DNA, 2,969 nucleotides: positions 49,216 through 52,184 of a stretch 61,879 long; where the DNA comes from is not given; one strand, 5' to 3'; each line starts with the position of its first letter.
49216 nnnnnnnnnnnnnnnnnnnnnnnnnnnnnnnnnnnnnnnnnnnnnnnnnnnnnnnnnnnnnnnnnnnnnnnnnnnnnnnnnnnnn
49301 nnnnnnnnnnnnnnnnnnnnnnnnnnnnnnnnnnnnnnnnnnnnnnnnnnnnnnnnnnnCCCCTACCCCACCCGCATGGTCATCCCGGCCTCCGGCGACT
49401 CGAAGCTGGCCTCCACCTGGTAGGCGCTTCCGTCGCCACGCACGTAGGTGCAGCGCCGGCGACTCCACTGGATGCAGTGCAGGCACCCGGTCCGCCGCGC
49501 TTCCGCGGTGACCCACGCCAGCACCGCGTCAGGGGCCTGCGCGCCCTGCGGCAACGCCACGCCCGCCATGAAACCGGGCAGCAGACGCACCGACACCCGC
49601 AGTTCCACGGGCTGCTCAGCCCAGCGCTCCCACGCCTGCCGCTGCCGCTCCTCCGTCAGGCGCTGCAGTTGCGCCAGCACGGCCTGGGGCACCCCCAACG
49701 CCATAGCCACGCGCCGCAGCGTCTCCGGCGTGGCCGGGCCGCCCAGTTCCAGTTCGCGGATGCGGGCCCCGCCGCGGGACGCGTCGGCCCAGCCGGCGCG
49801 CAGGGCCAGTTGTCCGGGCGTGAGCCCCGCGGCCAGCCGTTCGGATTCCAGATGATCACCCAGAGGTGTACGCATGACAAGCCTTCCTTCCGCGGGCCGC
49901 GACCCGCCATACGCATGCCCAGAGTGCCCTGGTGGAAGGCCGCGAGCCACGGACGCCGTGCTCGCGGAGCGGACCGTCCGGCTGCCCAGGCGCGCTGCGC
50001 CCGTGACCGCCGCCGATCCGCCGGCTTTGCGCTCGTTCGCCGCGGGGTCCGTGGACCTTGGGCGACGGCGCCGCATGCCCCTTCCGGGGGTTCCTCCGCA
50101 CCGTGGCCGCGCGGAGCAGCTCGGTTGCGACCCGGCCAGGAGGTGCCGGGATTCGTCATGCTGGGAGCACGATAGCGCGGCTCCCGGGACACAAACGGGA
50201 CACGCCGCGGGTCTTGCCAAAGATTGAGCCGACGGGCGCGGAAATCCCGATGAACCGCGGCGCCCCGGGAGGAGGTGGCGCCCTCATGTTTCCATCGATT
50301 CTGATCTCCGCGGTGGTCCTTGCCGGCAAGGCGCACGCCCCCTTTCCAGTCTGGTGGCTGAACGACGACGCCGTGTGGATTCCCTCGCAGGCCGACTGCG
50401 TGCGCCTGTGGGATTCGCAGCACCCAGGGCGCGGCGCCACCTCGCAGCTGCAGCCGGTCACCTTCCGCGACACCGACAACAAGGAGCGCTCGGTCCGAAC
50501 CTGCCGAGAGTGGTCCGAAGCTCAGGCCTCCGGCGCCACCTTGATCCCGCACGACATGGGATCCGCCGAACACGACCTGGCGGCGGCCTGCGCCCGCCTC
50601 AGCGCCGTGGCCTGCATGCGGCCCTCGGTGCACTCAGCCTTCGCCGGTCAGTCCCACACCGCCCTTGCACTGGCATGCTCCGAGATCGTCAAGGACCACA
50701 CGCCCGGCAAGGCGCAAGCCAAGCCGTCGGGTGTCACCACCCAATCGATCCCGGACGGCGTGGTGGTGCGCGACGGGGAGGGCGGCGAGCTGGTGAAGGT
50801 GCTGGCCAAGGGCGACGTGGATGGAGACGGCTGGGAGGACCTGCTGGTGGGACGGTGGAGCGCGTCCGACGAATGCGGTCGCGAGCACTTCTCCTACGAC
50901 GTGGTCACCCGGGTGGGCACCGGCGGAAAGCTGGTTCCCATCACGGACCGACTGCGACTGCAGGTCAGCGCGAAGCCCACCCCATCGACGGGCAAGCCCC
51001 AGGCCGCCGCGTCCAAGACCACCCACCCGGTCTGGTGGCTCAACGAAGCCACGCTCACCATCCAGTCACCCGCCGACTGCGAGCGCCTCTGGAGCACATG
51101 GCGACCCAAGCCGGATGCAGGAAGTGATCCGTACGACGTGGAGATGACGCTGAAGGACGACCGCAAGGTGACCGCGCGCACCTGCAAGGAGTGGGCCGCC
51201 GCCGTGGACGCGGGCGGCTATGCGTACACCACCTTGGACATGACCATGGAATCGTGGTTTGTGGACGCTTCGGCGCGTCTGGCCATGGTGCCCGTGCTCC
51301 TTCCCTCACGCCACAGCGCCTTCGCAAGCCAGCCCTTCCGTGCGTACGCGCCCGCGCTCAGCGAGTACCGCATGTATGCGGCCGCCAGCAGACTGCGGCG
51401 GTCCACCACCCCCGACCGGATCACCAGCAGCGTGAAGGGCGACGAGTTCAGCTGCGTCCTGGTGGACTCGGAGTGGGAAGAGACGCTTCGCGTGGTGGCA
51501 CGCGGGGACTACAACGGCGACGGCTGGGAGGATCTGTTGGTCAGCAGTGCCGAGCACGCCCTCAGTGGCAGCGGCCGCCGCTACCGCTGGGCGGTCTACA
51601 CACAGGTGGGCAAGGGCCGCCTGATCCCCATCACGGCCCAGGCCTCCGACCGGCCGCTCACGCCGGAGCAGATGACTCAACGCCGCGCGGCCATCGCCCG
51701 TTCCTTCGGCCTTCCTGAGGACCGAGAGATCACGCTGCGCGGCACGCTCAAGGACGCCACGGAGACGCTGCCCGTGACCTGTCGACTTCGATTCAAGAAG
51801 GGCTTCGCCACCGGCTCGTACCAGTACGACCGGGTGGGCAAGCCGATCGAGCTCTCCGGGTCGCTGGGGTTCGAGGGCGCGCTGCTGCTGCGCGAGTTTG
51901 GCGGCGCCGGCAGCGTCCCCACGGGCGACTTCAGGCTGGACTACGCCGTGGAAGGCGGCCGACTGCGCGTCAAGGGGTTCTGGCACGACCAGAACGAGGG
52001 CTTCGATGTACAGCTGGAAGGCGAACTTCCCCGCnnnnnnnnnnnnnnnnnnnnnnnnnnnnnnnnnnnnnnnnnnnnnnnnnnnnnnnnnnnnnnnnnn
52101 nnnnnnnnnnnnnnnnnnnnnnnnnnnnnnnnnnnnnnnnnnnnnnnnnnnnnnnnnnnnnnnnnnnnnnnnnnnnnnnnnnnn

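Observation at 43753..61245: Two paralogous giant HEPN-like/NACHT/TPR STAND proteins within 18 kb, one with an extra N-terminal SAM domain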

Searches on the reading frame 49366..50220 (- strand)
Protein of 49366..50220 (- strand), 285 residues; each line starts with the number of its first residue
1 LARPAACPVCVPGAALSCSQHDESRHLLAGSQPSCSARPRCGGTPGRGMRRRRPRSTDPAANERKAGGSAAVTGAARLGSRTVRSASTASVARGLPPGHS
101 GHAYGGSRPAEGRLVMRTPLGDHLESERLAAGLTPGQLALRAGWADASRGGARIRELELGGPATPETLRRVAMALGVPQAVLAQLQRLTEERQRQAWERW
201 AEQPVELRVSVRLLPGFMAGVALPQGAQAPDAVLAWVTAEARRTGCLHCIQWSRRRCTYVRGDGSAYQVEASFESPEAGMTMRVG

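Call 13: search_protein_families(library=pfam, proteins=[window:49366-50220:-], max_evalue=0.001)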
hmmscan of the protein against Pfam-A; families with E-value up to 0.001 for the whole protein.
window:49366-50220:- (285 aa): 1 family
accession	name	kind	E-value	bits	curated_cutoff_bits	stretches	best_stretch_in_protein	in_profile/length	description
PF13560.12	HTH_31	-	8.3e-05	23.3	27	1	120-185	2-64/64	Helix-turn-helix domain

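Call 74: search_protein_families(library=padloc, proteins=[window:49366-50220:-], max_evalue=0.01)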
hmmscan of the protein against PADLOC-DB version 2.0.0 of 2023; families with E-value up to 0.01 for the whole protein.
window:49366-50220:- (285 aa): 0 families

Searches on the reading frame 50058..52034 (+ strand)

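Call 13: search_protein_families(library=pfam, proteins=[window:50058-52034:+], max_evalue=0.001)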
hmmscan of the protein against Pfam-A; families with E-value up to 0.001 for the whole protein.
window:50058-52034:+ (659 aa): 2 families
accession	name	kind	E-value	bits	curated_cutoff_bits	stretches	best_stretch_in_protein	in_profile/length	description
PF01839.29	FG-GAP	-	7e-09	35.8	22.1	0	480-497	5-22/37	FG-GAP repeat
PF13517.12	FG-GAP_3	-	8.1e-07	30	26.9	0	484-530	1-37/61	FG-GAP-like repeat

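Call 74: search_protein_families(library=padloc, proteins=[window:50058-52034:+], max_evalue=0.01)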
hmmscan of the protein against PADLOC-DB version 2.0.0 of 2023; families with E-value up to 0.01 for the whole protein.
window:50058-52034:+ (659 aa): 0 families
